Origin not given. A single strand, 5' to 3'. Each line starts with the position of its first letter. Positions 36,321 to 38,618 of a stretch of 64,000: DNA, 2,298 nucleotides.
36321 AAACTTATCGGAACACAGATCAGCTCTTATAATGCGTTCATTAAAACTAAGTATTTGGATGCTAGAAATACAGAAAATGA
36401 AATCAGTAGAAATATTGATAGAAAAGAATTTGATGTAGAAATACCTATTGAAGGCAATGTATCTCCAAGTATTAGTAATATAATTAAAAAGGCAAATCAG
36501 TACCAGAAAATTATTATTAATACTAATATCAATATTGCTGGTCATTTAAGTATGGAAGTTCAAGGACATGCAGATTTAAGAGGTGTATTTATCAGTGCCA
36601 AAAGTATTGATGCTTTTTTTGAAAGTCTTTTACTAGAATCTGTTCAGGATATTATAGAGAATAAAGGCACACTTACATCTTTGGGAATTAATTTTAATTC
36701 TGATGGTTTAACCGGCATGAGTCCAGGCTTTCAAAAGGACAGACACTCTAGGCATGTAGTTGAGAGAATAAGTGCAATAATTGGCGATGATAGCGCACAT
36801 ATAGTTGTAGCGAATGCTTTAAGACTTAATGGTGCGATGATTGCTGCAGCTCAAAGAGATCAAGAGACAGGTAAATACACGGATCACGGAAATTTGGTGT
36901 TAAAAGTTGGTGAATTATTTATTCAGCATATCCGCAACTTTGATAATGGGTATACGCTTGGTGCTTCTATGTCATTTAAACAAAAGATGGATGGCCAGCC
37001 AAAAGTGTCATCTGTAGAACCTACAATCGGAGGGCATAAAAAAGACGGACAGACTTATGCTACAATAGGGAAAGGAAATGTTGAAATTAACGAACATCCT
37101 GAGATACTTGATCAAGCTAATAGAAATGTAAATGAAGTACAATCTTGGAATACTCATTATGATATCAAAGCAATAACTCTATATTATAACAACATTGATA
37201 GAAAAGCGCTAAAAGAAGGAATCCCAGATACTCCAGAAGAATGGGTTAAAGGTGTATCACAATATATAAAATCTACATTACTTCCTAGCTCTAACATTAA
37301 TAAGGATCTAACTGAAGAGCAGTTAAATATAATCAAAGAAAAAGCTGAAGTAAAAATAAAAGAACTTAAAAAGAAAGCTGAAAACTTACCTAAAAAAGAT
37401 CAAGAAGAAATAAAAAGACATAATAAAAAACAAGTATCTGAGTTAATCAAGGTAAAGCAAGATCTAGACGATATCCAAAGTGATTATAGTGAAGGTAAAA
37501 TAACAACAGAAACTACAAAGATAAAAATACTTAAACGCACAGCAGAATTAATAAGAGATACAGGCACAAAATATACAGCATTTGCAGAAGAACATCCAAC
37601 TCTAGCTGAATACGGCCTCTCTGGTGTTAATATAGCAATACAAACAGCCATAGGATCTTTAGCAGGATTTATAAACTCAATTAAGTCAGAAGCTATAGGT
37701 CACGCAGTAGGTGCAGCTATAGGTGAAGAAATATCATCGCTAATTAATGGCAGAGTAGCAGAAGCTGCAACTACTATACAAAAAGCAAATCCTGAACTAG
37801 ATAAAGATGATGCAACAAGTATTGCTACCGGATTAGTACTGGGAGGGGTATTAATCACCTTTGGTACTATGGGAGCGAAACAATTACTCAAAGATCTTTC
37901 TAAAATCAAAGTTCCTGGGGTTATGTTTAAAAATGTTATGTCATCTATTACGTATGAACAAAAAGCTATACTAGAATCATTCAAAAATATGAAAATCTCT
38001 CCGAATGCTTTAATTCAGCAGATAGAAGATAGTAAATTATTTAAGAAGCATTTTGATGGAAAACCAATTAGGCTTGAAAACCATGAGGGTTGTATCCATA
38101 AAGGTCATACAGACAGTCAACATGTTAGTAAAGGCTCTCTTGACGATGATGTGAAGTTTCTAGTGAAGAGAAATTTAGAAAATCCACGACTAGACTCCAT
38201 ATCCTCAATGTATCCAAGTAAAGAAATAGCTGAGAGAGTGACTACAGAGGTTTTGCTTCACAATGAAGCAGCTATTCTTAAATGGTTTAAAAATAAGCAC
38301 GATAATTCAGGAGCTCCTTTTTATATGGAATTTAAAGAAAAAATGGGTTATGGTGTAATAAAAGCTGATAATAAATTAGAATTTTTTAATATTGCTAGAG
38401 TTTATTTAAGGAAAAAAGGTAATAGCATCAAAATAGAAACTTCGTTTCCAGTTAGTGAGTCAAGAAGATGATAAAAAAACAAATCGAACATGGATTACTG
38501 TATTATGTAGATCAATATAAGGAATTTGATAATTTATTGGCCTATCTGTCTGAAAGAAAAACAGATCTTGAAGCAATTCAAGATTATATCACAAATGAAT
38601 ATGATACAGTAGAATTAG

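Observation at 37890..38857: ICE-borne polymorphic toxin C-terminal domain with a translationally coupled immunity-like gene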

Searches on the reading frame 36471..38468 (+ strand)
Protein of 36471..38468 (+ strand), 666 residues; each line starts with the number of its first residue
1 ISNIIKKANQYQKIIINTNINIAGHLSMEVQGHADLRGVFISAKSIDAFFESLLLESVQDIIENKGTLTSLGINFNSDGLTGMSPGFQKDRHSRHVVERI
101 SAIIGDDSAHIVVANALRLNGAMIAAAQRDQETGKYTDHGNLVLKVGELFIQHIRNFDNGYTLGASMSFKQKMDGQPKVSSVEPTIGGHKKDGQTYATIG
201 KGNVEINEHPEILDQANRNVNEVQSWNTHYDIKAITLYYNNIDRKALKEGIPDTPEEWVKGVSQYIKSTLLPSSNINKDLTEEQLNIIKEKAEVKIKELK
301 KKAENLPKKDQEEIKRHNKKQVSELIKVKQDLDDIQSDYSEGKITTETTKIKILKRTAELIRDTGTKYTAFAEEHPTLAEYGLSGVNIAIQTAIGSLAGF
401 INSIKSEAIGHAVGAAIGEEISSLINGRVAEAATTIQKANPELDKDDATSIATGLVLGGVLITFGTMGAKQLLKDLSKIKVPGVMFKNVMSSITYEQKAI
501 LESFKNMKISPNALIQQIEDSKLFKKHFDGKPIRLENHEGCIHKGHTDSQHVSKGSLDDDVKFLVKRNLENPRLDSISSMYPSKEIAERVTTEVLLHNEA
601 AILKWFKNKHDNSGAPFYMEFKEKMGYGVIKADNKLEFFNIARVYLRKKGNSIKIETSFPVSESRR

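Call 19: find_related_loci(query=A1, collection=genome_contigs, flank=8000)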
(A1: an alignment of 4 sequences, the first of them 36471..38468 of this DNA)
Query A1 (666 aa) in genome_contigs; peptide patterns used: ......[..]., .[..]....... (x = any residue, [..] = any of these).
285 stretches matched a pattern; 4 encode a relative of the query (tblastn E <= 1e-3); 4 distinct loci.
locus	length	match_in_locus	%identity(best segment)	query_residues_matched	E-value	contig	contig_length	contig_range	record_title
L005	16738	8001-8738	53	1-251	9e-79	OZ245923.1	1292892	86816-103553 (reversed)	MAG: Candidatus Bandiella sp. isolate c1f7f98b-9527-4105-86f2-e9545debe278 genome assembly, chromosome: 1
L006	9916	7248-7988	53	1-252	2e-78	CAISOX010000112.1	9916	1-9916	MAG: uncultured Alphaproteobacteria bacterium isolate E14_bin-0687 genome assembly, contig: bin-0687:112/136, whole geno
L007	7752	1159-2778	33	1-509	7e-66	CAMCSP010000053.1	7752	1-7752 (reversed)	MAG: Rickettsia typhi isolate LH-02apr19-40 genome assembly, contig: LH-02apr19-C23168, whole genome shotgun sequence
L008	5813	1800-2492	44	11-260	2e-52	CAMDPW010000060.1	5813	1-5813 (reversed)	MAG: Rickettsia typhi isolate ZH-03apr19-290 genome assembly, contig: ZH-03apr19-C31619, whole genome shotgun sequence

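Call 28: search_protein_families(library=pfam, proteins=[L005:9402-10301:+, L005:10309-11115:+, L006:8301-9200:+, L006:9208-9513:+, L007:2290-3186:+, L007:3189-3935:+, L008:2850-3746:+, L008:3749-4609:+], max_evalue=0.01)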
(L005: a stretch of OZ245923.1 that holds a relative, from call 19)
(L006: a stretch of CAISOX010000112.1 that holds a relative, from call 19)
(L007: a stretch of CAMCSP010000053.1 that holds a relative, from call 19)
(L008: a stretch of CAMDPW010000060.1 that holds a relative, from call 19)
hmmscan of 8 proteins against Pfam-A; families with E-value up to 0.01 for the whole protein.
L005:9402-10301:+ (300 aa): 2 families
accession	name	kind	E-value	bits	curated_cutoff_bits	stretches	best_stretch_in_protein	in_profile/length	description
PF14414.12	WHH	-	1.9e-19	69.5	25.1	1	257-297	3-43/43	A nuclease of the HNH/ENDO VII superfamily with conserved WHH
PF12639.13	Colicin-DNase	-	1.3e-14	55.2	25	1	244-289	44-96/96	DNase/tRNase domain of colicin-like bacteriocin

L005:10309-11115:+ (269 aa): 3 families
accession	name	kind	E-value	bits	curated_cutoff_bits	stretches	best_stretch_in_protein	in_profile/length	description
PF09346.15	SMI1_KNR4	-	6.2e-25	88.7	25.4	1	17-157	2-124/125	SMI1 / KNR4 family (SUKH-1)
PF14568.11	SUKH_6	-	2e-19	70.7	27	1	20-156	2-119/119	SMI1-KNR4 cell-wall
PF14567.11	SUKH_5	-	1.7e-11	44.5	27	2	15-48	20-53/142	SMI1-KNR4 cell-wall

L006:8301-9200:+ (300 aa): 0 families

L006:9208-9513:+ (102 aa): 0 families

L007:2290-3186:+ (299 aa): 2 families
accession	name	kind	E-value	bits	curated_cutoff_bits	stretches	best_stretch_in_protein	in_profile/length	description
PF14414.12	WHH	-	9.1e-20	70.6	25.1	1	257-295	4-42/43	A nuclease of the HNH/ENDO VII superfamily with conserved WHH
PF12639.13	Colicin-DNase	-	8.1e-15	55.9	25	1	244-288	45-96/96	DNase/tRNase domain of colicin-like bacteriocin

L007:3189-3935:+ (249 aa): 3 families
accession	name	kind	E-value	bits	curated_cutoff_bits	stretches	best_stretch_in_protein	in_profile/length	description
PF09346.15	SMI1_KNR4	-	2.7e-18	67.2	25.4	1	13-147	2-124/125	SMI1 / KNR4 family (SUKH-1)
PF14568.11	SUKH_6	-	1.8e-14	54.7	27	1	17-146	3-119/119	SMI1-KNR4 cell-wall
PF14567.11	SUKH_5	-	0.00012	22.3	27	0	12-39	21-48/142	SMI1-KNR4 cell-wall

L008:2850-3746:+ (299 aa): 3 families
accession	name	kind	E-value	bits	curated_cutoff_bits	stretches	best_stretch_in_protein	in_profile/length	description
PF14412.12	AHH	-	1.1e-11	45.1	22.3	1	185-277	13-107/111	A nuclease family of the HNH/ENDO VII superfamily with conserved AHH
PF12329.13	TMF_DNA_bd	-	0.0049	17.3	35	0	2-49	19-66/74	TATA element modulatory factor 1 DNA binding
PF09849.14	DUF2076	-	0.0085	16.6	38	0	29-76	54-105/265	Uncharacterized protein conserved in bacteria (DUF2076)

L008:3749-4609:+ (287 aa): 1 family
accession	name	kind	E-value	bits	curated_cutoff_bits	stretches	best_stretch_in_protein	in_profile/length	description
PF07791.16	Imm11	-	1.5e-10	41.2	22.1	1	152-275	62-191/194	Immunity protein family (Imm11)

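Call 38: search_protein_families(library=pfam, proteins=[L006:324-9200:+], max_evalue=0.1)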
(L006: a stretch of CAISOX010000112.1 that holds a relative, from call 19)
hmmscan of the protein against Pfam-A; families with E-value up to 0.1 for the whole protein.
L006:324-9200:+ (2959 aa): 1 family
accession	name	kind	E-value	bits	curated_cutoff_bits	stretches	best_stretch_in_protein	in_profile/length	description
PF25436.1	BSD2_CRD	-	0.097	13.3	27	0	1086-1123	26-62/69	BSD2 cysteine rich domain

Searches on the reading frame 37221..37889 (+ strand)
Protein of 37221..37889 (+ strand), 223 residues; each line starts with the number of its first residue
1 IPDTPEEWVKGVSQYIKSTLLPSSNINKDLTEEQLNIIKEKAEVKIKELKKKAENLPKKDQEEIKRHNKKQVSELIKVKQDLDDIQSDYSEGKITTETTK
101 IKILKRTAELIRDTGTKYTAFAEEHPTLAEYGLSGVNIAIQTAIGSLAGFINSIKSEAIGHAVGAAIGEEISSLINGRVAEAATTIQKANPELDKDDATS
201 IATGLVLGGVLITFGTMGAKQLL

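Call 28: search_protein_families(library=pfam, proteins=[window:37221-37889:+], max_evalue=0.01)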
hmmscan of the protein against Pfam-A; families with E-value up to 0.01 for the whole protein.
window:37221-37889:+ (223 aa): 1 family
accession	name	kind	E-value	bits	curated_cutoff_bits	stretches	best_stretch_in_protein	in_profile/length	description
PF07093.16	SGT1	-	0.0096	14.9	30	0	15-99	352-436/587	SGT1 protein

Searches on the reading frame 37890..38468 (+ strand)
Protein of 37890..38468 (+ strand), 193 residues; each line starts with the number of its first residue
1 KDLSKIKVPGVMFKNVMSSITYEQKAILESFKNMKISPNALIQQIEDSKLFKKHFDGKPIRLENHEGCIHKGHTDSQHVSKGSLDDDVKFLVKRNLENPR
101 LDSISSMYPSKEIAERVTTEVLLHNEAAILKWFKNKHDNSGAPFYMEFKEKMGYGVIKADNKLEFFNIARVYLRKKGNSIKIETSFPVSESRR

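Call 3: search_protein_families(library=pfam, proteins=[window:37890-38468:+], max_evalue=1)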
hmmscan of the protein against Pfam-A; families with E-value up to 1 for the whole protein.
window:37890-38468:+ (193 aa): 3 families
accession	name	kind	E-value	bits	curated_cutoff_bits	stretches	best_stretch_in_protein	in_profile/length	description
PF18431.6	RNAse_A_bac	-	1.1e-11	46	27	1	72-187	1-113/113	Bacterial CdiA-CT RNAse A domain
PF04760.21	IF2_N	-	0.023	14.9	25.3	1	10-28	28-46/53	Translation initiation factor IF-2, N-terminal region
PF05703.16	Auxin_canalis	-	0.24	11.7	24.8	1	40-137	49-136/267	Auxin canalisation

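Call 4: search_protein_families(library=ncbifam, proteins=[window:37890-38468:+], max_evalue=1)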
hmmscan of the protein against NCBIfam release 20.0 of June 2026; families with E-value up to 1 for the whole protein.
window:37890-38468:+ (193 aa): 1 family
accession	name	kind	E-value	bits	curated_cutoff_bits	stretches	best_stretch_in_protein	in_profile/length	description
NF041883.1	RNase_A_lipo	exception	2.7e-06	27.5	200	1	62-188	44-166/168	RNase A-like domain-containing lipoprotein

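Call 5: search_solved_structures(query=window:37890-38468:+, max_evalue=10, show_alignments=3)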
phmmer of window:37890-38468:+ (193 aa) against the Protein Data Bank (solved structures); distinct sequences matched with E-value up to 10: 0.

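Call 11: find_homologous_proteins(query=window:37890-38468:+, max_evalue=0.001)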
Query window:37890-38468:+ (193 aa): 3 proteins with E <= 0.001 among 89 candidates.
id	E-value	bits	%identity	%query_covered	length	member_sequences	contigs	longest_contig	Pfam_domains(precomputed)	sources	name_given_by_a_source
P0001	1.1e-56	210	60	89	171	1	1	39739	PF18431.7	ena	-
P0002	7.3e-44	168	51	83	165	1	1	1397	PF18431.7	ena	-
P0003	3.3e-40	156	59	69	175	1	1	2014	PF18431.7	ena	-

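Call 13: find_encoding_contigs(protein=P0001, flank=10000, max_places=4)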
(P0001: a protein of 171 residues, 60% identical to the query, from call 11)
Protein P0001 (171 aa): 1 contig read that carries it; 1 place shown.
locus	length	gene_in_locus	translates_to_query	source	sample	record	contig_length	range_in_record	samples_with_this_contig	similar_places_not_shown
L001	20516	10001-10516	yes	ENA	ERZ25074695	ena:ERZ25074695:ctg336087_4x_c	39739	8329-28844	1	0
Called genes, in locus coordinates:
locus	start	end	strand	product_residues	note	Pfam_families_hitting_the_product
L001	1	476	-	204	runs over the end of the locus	PF00239:Resolvase, PF02796:HTH_7 (faint)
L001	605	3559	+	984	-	PF13700:DUF4158, PF01526:DDE_Tnp_Tn3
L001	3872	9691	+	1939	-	PF13332:Fil_haemagg_2 (faint)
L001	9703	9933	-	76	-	-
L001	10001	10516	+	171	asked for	PF18431:RNAse_A_bac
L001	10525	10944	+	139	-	-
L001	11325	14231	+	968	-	PF01526:DDE_Tnp_Tn3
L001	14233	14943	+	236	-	PF00589:Phage_integrase, PF22823:MrpR_C_cat (weak)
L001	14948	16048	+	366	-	-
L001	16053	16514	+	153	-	-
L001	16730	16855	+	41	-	PF22294:DUF6966 (weak)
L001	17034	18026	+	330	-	PF00142:Fer4_NifH (faint), PF01656:CbiA, PF10609:ParA (faint), PF13614:AAA_31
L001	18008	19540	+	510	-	-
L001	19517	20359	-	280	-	PF12696:TraG-D_C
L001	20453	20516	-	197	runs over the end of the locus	PF00239:Resolvase, PF02796:HTH_7 (weak)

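Call 35: find_homologous_proteins(query=A2, max_evalue=0.001)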
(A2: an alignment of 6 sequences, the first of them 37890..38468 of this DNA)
Query A2 (6 sequences) (193 aa, profile of the alignment): 3 proteins with E <= 0.001 among 2118 candidates.
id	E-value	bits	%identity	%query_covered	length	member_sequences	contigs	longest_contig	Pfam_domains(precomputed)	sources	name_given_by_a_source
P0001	4.6e-90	318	60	89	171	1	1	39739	PF18431.7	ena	-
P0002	1.2e-80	288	51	83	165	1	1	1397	PF18431.7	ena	-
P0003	1.7e-76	274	59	69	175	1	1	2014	PF18431.7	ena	-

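Call 36: search_solved_structures(query=A2, max_evalue=10, show_alignments=3)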
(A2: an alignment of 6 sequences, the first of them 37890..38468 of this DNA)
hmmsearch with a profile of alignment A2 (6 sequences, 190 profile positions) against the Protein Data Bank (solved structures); distinct sequences matched with E-value up to 10: 2.
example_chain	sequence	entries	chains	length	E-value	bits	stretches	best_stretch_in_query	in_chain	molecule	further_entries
5e3e_B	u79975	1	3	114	0.003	20.3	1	72-185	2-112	Large exoprotein involved in heme utilization or adhesion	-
9k9w_M2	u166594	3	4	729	0.25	14.1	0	31-58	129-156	Glr2806 protein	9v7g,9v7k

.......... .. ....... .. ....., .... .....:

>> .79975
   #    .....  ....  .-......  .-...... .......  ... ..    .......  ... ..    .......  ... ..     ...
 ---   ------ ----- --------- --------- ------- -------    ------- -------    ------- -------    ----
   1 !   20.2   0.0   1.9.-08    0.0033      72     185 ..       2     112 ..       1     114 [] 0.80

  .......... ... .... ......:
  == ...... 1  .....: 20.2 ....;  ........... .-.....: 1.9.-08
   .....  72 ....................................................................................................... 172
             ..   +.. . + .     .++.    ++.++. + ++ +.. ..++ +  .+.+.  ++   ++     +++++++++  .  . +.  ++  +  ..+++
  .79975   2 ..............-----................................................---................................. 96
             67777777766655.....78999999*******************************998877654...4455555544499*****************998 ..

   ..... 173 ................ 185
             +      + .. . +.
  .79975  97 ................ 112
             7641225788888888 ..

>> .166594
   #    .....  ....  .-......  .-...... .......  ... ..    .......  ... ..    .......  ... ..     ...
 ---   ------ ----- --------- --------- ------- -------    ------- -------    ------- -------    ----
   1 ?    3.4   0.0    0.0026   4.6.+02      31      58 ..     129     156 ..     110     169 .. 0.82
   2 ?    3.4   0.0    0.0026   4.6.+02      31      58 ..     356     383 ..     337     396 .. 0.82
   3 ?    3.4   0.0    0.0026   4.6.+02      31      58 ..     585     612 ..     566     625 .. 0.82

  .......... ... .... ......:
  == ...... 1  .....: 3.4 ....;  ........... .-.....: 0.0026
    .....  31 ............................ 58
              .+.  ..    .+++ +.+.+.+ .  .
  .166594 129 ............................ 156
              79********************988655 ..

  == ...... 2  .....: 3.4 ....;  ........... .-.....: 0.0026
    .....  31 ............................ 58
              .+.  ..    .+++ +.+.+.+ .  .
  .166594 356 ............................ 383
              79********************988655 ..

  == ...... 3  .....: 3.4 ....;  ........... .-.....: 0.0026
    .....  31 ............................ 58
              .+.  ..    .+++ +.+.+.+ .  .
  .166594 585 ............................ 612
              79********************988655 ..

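Call 38: search_protein_families(library=pfam, proteins=[L001:3872-9688:+], max_evalue=0.1)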
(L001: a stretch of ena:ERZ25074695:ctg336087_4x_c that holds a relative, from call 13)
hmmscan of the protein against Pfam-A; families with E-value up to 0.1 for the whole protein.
L001:3872-9688:+ (1939 aa): 2 families
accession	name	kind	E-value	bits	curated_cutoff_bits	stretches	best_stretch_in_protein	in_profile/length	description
PF13332.12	Fil_haemagg_2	-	4.1e-13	50.3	22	2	1466-1612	5-166/170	Hemagglutinin repeat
PF07798.16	CCDC90-like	-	0.002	18.5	33.5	1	1813-1890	24-100/175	Coiled-coil domain-containing protein 90-like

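Call 50: predict_structure(alignment_id=A5)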
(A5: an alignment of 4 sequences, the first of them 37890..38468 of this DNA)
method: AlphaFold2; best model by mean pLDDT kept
length: 193 residues; sequences in the alignment: 4
mean_pLDDT: 46.5   pTM: 0.40
mean pLDDT of the five models: 46.5, 46.3, 42.5, 40.4, 38.8
residues with pLDDT >= 90: 0; 70-90: 39; 50-70: 29; < 50: 125
segments of 3 or more residues with pLDDT < 50: 1-110, 155-164, 190-193
pLDDT, mean of each block of 10 residues (from residue 1): 28 27 36 38 37 31 28 29 36 34 36 62 77 76 74 46 58 73 60 33
secondary structure, 60 per line:
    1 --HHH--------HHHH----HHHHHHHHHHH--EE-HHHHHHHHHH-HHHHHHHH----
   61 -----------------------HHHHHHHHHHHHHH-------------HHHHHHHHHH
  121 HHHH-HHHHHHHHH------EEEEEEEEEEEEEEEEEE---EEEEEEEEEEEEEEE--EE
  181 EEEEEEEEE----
elements in order: H14-17 H22-32 H38-47 H49-56 H84-97 H111-124 H126-134 E141-158 E162-176 E179-189

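Call 71: fold_search(model_id=the predicted structure, library=pdb)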
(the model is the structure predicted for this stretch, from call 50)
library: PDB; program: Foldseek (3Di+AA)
matches with E <= 10: 416; with E <= 0.001: 2
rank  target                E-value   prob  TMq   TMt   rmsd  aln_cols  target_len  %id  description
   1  5e3e_B                1.9e-04  1.00  0.34  0.54   3.8        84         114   18  Crystal structure of CdiA-CT/CdiI complex from Y. kristensenii 33638 (released 2015-11-25)
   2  5e3e_D                6.1e-04  1.00  0.34  0.55   3.7        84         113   18  Crystal structure of CdiA-CT/CdiI complex from Y. kristensenii 33638 (released 2015-11-25)
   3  7o21_A                2.6e-01  0.10  0.17  0.13  17.9       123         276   11  Structure of Bdellovibrio bacteriovorus Bd1075 (released 2021-04-21)
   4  7c8z_B                6.1e-01  0.02  0.09  0.11  12.9        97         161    8  Crystal structure of salicylate 5-hydroxylase NagGH (a Rieske non-heme iron-dependent monooxgenase) (released 2021-01-06)
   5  5sy5_A                6.6e-01  0.11  0.18  0.14   8.0        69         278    9  Crystal Structure of the Heterodimeric NPAS1-ARNT Complex (released 2016-11-09)
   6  7d3e_B                8.6e-01  0.03  0.12  0.09  23.9       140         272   10  Cryo-EM structure of human DUOX1-DUOXA1 in low-calcium state (released 2020-12-09)
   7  9v8i_B                9.8e-01  0.08  0.16  0.24   7.8        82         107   12  Crystal structure for YxiD-YxxD toxin-immunity protein complex from Bacillus subtilis 6633. (released 2025-12-24)
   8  1oj1                  1.0e+00  0.08  0.15  0.23   7.3        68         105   12  Nonproductive and Novel Binding Modes in Cytotoxic Ribonucleases from Rana catesbeiana of Two Crystal Structures Complex (released 2004-07-15)
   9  5ze3_B                1.1e+00  0.15  0.17  0.08   7.7        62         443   13  Crystal structure of human lysyl oxidase-like 2 (hLOXL2) in a precursor state (released 2018-04-11)
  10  7yny_H                1.2e+00  0.11  0.16  0.10  10.7        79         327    8  Crystal structure of baculovirus LEF-3 from Helicoverpa armigera nucleopolyhedrovirus (released 2023-01-25)
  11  7yny_A                1.2e+00  0.11  0.16  0.10  10.6        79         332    8  Crystal structure of baculovirus LEF-3 from Helicoverpa armigera nucleopolyhedrovirus (released 2023-01-25)
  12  7bhp_Lf               1.2e+00  0.08  0.14  0.22   6.6        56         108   12  Cryo-EM structure of the human Ebp1 - 80S ribosome (released 2021-02-03)
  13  6a4m                  1.2e+00  0.07  0.19  0.14  14.7       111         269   17  Structure of urate oxidase from Bacillus subtilis 168 (released 2019-06-26)
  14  9q6c_A                1.2e+00  0.03  0.15  0.13  28.9       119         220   10  Cryo-EM structure of octameric COMMD-like protein MBK5214510 from Flavobacteriaceae bacterium (released 2025-10-01)
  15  3qk9_A                1.2e+00  0.03  0.14  0.15  18.3       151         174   12  Yeast Tim44 C-terminal domain complexed with Cymal-3 (released 2011-03-09)
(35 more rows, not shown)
